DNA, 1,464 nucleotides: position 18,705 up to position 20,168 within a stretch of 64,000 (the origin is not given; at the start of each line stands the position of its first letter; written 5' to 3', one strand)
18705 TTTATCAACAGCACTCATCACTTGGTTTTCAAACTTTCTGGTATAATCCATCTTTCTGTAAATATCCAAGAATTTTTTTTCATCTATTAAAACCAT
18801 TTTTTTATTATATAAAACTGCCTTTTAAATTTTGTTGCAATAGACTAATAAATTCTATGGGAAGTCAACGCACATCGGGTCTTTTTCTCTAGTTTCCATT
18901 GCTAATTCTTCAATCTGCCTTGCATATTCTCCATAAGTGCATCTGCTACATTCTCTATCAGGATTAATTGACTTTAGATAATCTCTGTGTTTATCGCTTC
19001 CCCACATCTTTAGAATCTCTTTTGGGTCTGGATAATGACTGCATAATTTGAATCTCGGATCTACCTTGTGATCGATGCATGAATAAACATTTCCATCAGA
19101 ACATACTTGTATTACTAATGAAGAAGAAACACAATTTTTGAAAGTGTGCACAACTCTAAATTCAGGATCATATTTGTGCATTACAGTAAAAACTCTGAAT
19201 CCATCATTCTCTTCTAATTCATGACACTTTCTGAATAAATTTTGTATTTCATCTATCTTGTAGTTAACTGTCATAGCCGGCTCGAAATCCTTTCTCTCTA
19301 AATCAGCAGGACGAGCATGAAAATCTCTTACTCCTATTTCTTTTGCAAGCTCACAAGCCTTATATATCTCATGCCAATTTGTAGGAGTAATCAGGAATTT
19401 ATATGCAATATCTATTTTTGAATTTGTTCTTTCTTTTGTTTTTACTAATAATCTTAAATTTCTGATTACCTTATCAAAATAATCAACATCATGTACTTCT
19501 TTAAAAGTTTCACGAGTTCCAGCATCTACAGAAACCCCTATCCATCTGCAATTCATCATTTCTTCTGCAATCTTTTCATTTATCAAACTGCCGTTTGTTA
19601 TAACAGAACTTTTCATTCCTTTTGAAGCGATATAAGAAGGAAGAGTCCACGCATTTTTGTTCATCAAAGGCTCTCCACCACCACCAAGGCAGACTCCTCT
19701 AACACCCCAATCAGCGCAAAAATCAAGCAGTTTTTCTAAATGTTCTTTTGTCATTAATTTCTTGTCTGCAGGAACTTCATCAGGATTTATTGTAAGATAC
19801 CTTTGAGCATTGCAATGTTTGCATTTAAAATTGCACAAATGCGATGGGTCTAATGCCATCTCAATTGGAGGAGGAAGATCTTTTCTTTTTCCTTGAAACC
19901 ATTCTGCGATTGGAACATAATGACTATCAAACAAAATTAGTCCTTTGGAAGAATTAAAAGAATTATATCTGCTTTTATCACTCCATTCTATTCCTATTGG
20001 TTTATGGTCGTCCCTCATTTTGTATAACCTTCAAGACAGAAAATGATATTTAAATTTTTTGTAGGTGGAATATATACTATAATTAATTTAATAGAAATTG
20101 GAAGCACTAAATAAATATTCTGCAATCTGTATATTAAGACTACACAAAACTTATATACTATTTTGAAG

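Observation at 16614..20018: Recurrent module rSAM - E1alpha-like - E1beta-like (+ adjacent NUDIX), copy 1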

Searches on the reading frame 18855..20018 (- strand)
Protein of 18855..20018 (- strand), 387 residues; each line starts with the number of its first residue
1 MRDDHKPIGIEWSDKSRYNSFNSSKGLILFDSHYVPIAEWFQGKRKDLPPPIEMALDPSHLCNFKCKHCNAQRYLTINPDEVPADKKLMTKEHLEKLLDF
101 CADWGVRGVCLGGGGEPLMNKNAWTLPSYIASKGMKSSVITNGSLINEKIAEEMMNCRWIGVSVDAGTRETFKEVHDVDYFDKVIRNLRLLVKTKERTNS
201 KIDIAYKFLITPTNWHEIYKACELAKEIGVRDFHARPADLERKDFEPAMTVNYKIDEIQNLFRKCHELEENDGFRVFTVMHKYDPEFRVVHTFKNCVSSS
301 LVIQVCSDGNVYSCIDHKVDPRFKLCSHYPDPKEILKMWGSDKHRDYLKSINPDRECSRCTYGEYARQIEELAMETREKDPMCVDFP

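Call 4: search_protein_families(library=pfam, proteins=[window:18855-20018:-], max_evalue=0.01)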
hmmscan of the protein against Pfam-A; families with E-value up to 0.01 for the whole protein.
window:18855-20018:- (387 aa): 2 families
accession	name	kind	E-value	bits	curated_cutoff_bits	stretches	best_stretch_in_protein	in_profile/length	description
PF04055.27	Radical_SAM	-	2.8e-19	70.3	29.5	1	59-193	4-138/166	Radical SAM superfamily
PF13353.11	Fer4_12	-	2.3e-06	28.4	22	1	62-165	15-114/137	4Fe-4S single cluster domain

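Call 5: search_protein_families(library=ncbifam, proteins=[window:18855-20018:-], max_evalue=0.01)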
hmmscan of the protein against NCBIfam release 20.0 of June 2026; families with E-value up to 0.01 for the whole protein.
window:18855-20018:- (387 aa): 49 families (the best 25 are shown)
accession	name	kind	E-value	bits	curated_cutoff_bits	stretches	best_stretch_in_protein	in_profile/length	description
TIGR04317.1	W_rSAM_matur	equivalog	7.5e-22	77.9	380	1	56-316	8-257/349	tungsten cofactor oxidoreductase radical SAM maturase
NF038283.1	viperin_w_prok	equivalog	2.3e-18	66.4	180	1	61-217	11-169/281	viperin family antiviral radical SAM protein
TIGR04545.1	rSAM_ahbD_hemeb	equivalog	1.5e-16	60.8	500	1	60-234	8-171/339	heme b synthase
TIGR04546.1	rSAM_ahbC_deAc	equivalog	6.8e-16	58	650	1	60-227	47-202/390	12,18-didecarboxysiroheme deacetylase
NF045574.1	sacti_mat_StsB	exception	8.1e-15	54.6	625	1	62-232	106-263/466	StsB family radical SAM/SPASM domain sactipeptide maturase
TIGR02666.1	moaA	equivalog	9e-15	54.5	284.05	1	62-318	20-281/336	GTP 3',8-cyclase MoaA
TIGR04054.1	rSAM_NirJ1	equivalog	1.2e-14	53.7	650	1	57-227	41-199/387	putative heme d1 biosynthesis radical SAM protein NirJ1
TIGR02668.1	moaA_archaeal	equivalog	4.2e-14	52.2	325.25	1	60-317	18-268/303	GTP 3',8-cyclase MoaA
TIGR03962.1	mycofact_rSAM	equivalog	9.5e-14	51.3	265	1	45-362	5-305/339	mycofactocin radical SAM maturase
TIGR04051.1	rSAM_NirJ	equivalog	6.4e-13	48.4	515.45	1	62-234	12-172/354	heme d1 biosynthesis radical SAM protein NirJ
TIGR04250.1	SCM_rSAM_ScmE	equivalog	3.5e-12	45.9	400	1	54-218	5-158/358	SynChlorMet cassette radical SAM/SPASM protein ScmE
TIGR04347.1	pseudo_SAM_Halo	equivalog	3.6e-12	46.2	525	1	60-235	46-209/390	TIGR04347 family pseudo-SAM/SPASM protein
TIGR04055.1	rSAM_NirJ2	equivalog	4.1e-12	46.3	500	1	60-234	8-170/326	putative heme d1 biosynthesis radical SAM protein NirJ2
TIGR04311.1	rSAM_Geo_metal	subfamily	4.9e-12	45.6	400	1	52-278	3-227/423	radical SAM/SPASM family putative metalloenzyme maturase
NF001199.0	PRK00164.2-1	equivalog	6.3e-11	42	231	1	60-229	20-179/308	GTP 3',8-cyclase MoaA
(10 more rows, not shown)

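Call 10: find_homologous_proteins(query=window:18855-20018:-, max_evalue=1e-10)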
Query window:18855-20018:- (387 aa): 287 proteins with E <= 1e-10 among 2609 candidates; the best 120 are listed.
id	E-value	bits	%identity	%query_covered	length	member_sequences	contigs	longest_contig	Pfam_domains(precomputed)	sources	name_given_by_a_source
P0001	5.0e-249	844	89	100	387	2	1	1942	PF04055.28,PF13353.12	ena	-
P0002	6.2e-205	699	74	100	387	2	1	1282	PF04055.28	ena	-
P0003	1.2e-203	694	73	100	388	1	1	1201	PF04055.28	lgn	-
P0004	4.3e-203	692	72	100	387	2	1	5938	PF04055.28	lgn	-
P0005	4.7e-203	692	71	100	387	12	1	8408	PF04055.28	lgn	-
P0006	6.0e-202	689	73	100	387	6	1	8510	PF04055.28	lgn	-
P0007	1.9e-201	687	72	100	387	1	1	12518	PF04055.28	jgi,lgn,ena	-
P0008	8.2e-201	685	73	100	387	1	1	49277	PF04055.28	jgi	jgi:MoaA/NifB/PqqE/SkfB family radical SAM enzyme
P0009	3.4e-200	683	71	100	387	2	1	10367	PF04055.28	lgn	-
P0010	4.4e-200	683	71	100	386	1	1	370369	PF04055.28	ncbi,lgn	-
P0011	9.6e-200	681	71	100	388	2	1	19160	PF04055.28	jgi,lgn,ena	-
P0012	2.9e-199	680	72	100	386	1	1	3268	PF04055.28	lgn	-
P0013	3.3e-199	680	73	100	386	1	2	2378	PF04055.28,PF13353.12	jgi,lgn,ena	-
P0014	1.0e-198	678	72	100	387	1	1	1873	PF04055.28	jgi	jgi:MoaA/NifB/PqqE/SkfB family radical SAM enzyme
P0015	1.1e-198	678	71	100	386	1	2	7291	PF04055.28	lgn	-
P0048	5.9e-190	649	63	100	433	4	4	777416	PF04055.28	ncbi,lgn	-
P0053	9.0e-188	642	70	97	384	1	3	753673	PF04055.28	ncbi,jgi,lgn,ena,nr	ncbi:MAG TPA: radical SAM protein [Candidatus Paceibacterota bacterium]|nr:radical SAM protein [Cand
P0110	6.5e-124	432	50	98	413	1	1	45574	PF04055.28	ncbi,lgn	-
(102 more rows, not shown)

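Call 11: find_encoding_contigs(protein=P0053, flank=7000, max_places=2)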
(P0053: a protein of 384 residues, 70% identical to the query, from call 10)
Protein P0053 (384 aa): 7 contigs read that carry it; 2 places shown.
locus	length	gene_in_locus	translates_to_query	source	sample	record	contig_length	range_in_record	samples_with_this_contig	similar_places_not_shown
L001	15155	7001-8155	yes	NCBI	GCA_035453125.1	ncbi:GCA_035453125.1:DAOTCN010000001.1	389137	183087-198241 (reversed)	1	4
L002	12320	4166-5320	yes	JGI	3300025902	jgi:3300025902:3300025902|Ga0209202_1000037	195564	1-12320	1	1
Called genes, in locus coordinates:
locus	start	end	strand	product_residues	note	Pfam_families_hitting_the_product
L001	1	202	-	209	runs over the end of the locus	PF07853:DUF1648, PF13630:SdpI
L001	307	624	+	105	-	-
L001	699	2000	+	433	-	PF13537:GATase_7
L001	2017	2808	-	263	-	-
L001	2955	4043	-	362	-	PF02685:Glucokinase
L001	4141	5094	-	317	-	PF01699:Na_Ca_ex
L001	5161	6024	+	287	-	PF02588:YitT_membrane, PF10035:DUF2179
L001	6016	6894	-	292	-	PF01075:Glyco_transf_9 (weak)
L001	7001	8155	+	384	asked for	PF04055:Radical_SAM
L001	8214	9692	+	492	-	PF02310:B12-binding, PF04055:Radical_SAM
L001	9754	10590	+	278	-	PF00456:Transketolase_N, PF13292:DXP_synthase_N (faint), PF00676:E1_dh, PF09364:XFP_N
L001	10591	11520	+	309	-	PF02779:Transket_pyr, PF02780:Transketolase_C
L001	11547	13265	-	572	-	PF13524:Glyco_trans_1_2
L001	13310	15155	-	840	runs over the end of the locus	PF00690:Cation_ATPase_N, PF00122:E1-E2_ATPase, PF00702:Hydrolase, PF13246:Cation_ATPase, PF00689:Cation_ATPase_C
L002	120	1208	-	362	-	PF02685:Glucokinase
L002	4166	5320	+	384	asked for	PF04055:Radical_SAM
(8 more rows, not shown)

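Call 12: find_encoding_contigs(protein=P0048, flank=7000, max_places=2)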
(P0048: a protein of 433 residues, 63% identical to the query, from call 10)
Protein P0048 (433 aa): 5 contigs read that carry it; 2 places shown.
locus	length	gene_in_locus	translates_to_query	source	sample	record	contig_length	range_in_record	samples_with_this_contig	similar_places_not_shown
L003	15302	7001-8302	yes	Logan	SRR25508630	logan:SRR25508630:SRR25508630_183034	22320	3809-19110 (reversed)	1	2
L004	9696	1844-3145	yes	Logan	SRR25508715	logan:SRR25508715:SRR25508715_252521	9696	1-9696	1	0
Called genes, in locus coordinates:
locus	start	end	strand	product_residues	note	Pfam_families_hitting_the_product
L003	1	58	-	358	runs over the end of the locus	PF00534:Glycos_transf_1, PF13692:Glyco_trans_1_4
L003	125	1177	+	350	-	PF04055:Radical_SAM, PF13186:SPASM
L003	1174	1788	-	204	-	PF05219:DREV, PF13489:Methyltransf_23, PF07021:MetW, PF13847:Methyltransf_31, PF08241:Methyltransf_11, PF08242:Methyltransf_12, PF13649:Methyltransf_25 (weak)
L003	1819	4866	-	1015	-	PF13727:CoA_binding_3, PF00106:adh_short, PF01370:Epimerase, PF02719:Polysacc_synt_2, PF04321:RmlD_sub_bind, PF01073:3Beta_HSD, PF16363:GDP_Man_Dehyd, PF00155:Aminotran_1_2, +10 more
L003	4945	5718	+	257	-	PF10096:DUF2334 (weak), PF01522:Polysacc_deac_1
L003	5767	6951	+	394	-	-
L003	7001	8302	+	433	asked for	PF04055:Radical_SAM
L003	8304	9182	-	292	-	PF00459:Inositol_P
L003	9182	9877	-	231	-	-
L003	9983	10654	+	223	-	PF01966:HD (weak)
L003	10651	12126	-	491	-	PF02310:B12-binding, PF04055:Radical_SAM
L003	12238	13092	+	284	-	PF00456:Transketolase_N, PF13292:DXP_synthase_N (faint), PF00676:E1_dh, PF09364:XFP_N (weak)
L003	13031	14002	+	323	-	PF02779:Transket_pyr, PF02780:Transketolase_C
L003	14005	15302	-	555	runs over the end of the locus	PF13524:Glyco_trans_1_2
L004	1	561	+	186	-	?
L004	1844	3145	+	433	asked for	PF04055:Radical_SAM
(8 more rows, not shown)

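Call 13: find_encoding_contigs(protein=P0110, flank=7000, max_places=2)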
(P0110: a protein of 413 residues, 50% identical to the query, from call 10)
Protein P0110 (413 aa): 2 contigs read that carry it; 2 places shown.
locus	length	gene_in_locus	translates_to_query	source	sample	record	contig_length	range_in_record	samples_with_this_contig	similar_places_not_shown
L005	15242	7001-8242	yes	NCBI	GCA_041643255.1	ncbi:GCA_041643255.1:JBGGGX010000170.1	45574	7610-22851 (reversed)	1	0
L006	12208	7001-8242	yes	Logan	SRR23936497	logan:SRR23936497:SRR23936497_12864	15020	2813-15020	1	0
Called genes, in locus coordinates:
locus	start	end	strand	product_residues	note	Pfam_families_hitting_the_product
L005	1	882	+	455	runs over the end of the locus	PF13489:Methyltransf_23, PF08241:Methyltransf_11, PF08242:Methyltransf_12, PF13649:Methyltransf_25, PF13847:Methyltransf_31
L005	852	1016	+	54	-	-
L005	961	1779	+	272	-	PF00535:Glycos_transf_2, PF13641:Glyco_tranf_2_3 (weak), PF13712:Glyco_tranf_2_5 (weak)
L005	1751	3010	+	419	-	PF02310:B12-binding, PF04055:Radical_SAM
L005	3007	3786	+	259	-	PF03102:NeuB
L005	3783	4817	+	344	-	PF01041:DegT_DnrJ_EryC1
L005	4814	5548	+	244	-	PF02348:CTP_transf_3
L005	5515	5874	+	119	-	PF00903:Glyoxalase (faint)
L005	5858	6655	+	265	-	PF13186:SPASM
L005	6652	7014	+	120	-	PF07883:Cupin_2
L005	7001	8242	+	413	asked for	PF04055:Radical_SAM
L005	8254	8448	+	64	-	-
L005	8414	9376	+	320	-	PF00288:GHMP_kinases_N, PF08544:GHMP_kinases_C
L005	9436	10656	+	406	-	PF02310:B12-binding (weak), PF04055:Radical_SAM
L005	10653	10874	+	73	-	-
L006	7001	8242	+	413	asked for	PF04055:Radical_SAM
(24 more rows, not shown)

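Call 16: find_related_loci(query=A1, collection=genome_contigs, flank=10000)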
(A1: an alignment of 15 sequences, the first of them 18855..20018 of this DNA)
Query A1 (387 aa) in genome_contigs; peptide patterns used: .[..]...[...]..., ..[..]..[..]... (x = any residue, [..] = any of these).
72 stretches matched a pattern; 12 encode a relative of the query (tblastn E <= 1e-3); 12 distinct loci.
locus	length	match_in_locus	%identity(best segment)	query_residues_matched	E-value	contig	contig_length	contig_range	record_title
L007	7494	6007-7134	73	11-387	0e+0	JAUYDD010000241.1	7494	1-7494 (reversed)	MAG: Nanoarchaeota archaeon isolate C20_maxbin.123 C20_k141_784783, whole genome shotgun sequence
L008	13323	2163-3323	70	1-387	0e+0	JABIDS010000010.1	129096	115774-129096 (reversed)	MAG: archaeon isolate SI048_bin8 k141_654569, whole genome shotgun sequence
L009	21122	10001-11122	70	11-387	0e+0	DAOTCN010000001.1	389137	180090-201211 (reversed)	MAG TPA_asm: Candidatus Paceibacterota bacterium isolate AMR_MDS_3180 NODE_13_length_389137_cov_9.135789, whole genome s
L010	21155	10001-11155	66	1-387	0e+0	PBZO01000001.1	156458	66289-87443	MAG: Candidatus Pacearchaeota archaeon isolate NP1466 45718, whole genome shotgun sequence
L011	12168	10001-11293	62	1-387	0e+0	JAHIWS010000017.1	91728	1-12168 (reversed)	MAG: Nanoarchaeota archaeon isolate MM_PW_MetaG.mb.9 MM_PW_MetaG.mb.9_k141_435996, whole genome shotgun sequence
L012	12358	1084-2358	60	11-387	0e+0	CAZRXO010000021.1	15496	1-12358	MAG TPA_asm: Candidatus Woesearchaeota archaeon isolate SRP178699_co3_436 genome assembly, contig: NODE_1850_length_1549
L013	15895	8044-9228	63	2-387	9e-178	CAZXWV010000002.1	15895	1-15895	MAG TPA_asm: Candidatus Woesearchaeota archaeon isolate SRP050083_co2_138 genome assembly, contig: NODE_2653_length_1589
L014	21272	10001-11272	58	11-387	5e-176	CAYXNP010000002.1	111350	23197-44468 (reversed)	MAG TPA_asm: Candidatus Woesearchaeota archaeon isolate SRP050083_co1_23 genome assembly, contig: NODE_21_length_111350_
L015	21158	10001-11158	68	1-387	0e+0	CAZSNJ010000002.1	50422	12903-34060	MAG TPA_asm: Candidatus Woesearchaeota archaeon isolate SRP260945_co4_228 genome assembly, contig: NODE_38_length_50422_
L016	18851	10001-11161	71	1-387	0e+0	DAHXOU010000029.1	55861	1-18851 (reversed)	MAG TPA_asm: Nanoarchaeota archaeon isolate clean1862 k141_41494, whole genome shotgun sequence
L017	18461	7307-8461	66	2-387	0e+0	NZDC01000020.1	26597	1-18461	MAG: Candidatus Pacearchaeota archaeon isolate ARS1126 MHASMcontig_175316, whole genome shotgun sequence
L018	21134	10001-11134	70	11-387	0e+0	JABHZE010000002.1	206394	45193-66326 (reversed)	MAG: archaeon isolate SI047_bin76 k141_518231, whole genome shotgun sequence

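Call 25: search_solved_structures(query=A1, max_evalue=0.001)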
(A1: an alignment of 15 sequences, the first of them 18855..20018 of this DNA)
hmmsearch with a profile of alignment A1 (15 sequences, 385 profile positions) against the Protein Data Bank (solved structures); distinct sequences matched with E-value up to 0.001: 12.
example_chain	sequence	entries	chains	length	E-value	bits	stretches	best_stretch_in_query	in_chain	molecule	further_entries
2fb2_A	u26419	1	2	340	1.1e-10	44.3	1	46-181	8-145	Molybdenum cofactor biosynthesis protein A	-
1tv7_A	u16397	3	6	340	3.1e-10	42.8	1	46-180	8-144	Molybdenum cofactor biosynthesis protein A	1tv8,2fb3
5wgg_A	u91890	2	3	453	2.4e-08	36.5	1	52-329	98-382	Radical SAM domain protein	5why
8hzv_A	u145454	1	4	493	7.4e-07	31.6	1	49-225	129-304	Radical S-Adenosyl-L-methionine Enzyme DesII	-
8hzy_A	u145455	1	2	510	7.9e-07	31.5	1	49-225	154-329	DesII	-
6y1x_A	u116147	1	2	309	1.5e-05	27.3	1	56-267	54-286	Radical SAM domain protein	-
7bi7_A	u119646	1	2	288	2.6e-05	26.5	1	58-272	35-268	FeMo cofactor biosynthesis protein NifB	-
7jmb_A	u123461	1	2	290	2.6e-05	26.5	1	58-272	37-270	Nitrogenase iron-molybdenum cofactor biosynthesis protein NifB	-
7jma_A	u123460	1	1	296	2.8e-05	26.4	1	58-272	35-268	Nitrogenase iron-molybdenum cofactor biosynthesis protein NifB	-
7vob_C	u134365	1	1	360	4.1e-05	25.9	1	80-241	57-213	Cytosylglucuronate decarboxylase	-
7voc_C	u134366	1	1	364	4.2e-05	25.8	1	80-241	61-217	Cytosylglucuronate decarboxylase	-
5v1q_A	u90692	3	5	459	0.00023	23.4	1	36-178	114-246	Radical SAM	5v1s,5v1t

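Call 40: predict_structure(alignment_id=A2)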
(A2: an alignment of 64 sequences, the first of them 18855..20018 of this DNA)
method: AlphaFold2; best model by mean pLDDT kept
length: 387 residues; sequences in the alignment: 64
mean_pLDDT: 90.6   pTM: 0.89
mean pLDDT of the five models: 90.6, 89.4, 88.7, 86.1, 81.7
residues with pLDDT >= 90: 276; 70-90: 87; 50-70: 18; < 50: 6
segments of 3 or more residues with pLDDT < 50: 1-3
pLDDT, mean of each block of 10 residues (from residue 1): 52 76 78 95 95 97 90 90 95 98 98 93 98 98 98 98 98 97 99 98 96 94 98 89 57 83 95 89 81 91 97 91 96 97 96 84 90 89 76
secondary structure, 60 per line:
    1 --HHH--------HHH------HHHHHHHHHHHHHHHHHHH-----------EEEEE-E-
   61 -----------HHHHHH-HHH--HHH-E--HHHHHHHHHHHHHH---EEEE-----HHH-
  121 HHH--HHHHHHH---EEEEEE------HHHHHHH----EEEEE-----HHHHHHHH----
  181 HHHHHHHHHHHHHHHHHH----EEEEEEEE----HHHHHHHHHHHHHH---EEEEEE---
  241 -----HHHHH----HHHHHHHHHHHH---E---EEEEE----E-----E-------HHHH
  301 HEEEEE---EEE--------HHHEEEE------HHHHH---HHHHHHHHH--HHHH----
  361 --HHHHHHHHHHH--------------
elements in order: H23-41 E53-57 H72-77 H91-104 E108-111 H126-132 E136-141 H148-154 E159-163 H169-176 H181-198 E203-210 H215-228 E232-237 H246-250 H255-266 E274-278 H297-301 E302-306 E310-312 E324-327 H334-338 H342-350 H353-356 H363-373

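Call 45: fold_search(model_id=the predicted structure, library=pdb)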
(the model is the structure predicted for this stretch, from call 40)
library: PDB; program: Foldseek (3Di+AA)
matches with E <= 10: 1642; with E <= 0.001: 128
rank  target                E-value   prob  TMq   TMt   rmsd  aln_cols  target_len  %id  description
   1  8hzv_B                4.7e-15  1.00  0.63  0.53   6.0       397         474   14  The crystal structure of a Radical SAM Enzyme DesII (released 2024-07-10)
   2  8hzv_C                1.0e-14  1.00  0.67  0.56   5.6       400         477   15  The crystal structure of a Radical SAM Enzyme DesII (released 2024-07-10)
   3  8hzv_D                1.9e-14  1.00  0.62  0.52   6.6       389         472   15  The crystal structure of a Radical SAM Enzyme DesII (released 2024-07-10)
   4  8hzy_A                2.6e-14  1.00  0.62  0.53   6.5       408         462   14  The crystal structure of a Radical SAM Enzyme DesII (released 2024-07-10)
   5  8hzy_B                5.4e-14  1.00  0.63  0.54   6.5       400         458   14  The crystal structure of a Radical SAM Enzyme DesII (released 2024-07-10)
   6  8hzv_A                6.1e-14  1.00  0.65  0.54   6.2       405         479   14  The crystal structure of a Radical SAM Enzyme DesII (released 2024-07-10)
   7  6efn                  5.3e-13  1.00  0.59  0.59   4.4       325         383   17  Structure of a RiPP maturase, SkfB (released 2018-10-24)
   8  7vob                  7.4e-13  1.00  0.63  0.73   4.3       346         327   20  The crystal structure of a Radical SAM Enzyme BlsE involved in the Biosynthesis of Blasticidin S (released 2022-05-04)
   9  5wgg_A                5.8e-12  1.00  0.53  0.47   9.1       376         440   18  Structural Insights into Thioether Bond Formation in the Biosynthesis of Sactipeptides (released 2017-07-26)
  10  4k38_A                1.6e-11  1.00  0.53  0.55   8.3       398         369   18  Native anSMEcpe with bound AdoMet and Kp18Cys peptide (released 2013-05-08)
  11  5v1t_A                1.8e-11  1.00  0.59  0.53   9.0       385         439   15  Crystal structure of Streptococcus suis SuiB bound to precursor peptide SuiA (released 2017-08-30)
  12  5v1q_A                2.5e-11  1.00  0.58  0.53   6.4       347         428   15  Crystal structure of Streptococcus suis SuiB (released 2017-08-30)
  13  4k37_A                4.1e-11  1.00  0.55  0.58   8.2       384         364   18  Native anSMEcpe with bound AdoMet (released 2013-05-08)
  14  5v1q_B                4.3e-11  1.00  0.60  0.53   7.3       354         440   15  Crystal structure of Streptococcus suis SuiB (released 2017-08-30)
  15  5v1s_B                4.8e-11  1.00  0.53  0.48  11.4       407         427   17  Crystal structure of Streptococcus suis SuiB bound to S-adenosylmethionine (released 2017-08-30)
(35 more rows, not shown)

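Call 83: find_related_loci(query=A2, collection=viral_contigs, flank=8000)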
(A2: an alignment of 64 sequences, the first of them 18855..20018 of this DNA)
Query A2 (387 aa) in viral_contigs; peptide patterns used: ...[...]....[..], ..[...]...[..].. (x = any residue, [..] = any of these).
600 stretches matched a pattern (row limit reached: there are more); 35 encode a relative of the query (tblastn E <= 1e-3); 35 distinct loci.
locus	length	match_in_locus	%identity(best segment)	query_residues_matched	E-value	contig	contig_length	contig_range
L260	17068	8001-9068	42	10-387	2e-99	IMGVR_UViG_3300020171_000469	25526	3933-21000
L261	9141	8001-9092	44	11-386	4e-97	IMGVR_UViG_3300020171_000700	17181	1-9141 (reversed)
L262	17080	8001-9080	47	10-387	4e-112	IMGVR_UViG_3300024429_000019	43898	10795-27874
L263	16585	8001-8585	26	45-239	3e-12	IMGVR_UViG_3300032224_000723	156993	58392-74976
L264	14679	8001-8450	28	54-200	3e-9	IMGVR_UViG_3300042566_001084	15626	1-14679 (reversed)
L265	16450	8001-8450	27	54-200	5e-9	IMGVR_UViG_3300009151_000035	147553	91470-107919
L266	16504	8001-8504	25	49-218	2e-8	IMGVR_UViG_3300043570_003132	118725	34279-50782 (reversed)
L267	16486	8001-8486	24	47-225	2e-7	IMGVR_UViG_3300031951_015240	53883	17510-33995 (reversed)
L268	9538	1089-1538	26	54-200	2e-7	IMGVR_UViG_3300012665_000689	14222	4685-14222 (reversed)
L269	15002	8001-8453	26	51-198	2e-7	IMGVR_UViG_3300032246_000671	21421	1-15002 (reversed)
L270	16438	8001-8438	25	54-196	4e-7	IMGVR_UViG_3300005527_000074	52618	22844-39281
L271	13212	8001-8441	29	62-214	1e-6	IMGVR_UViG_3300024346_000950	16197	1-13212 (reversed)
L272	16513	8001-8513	26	48-227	4e-6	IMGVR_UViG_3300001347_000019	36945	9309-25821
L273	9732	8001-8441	29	62-214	1e-6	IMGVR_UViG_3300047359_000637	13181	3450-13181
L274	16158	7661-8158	27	43-214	1e-6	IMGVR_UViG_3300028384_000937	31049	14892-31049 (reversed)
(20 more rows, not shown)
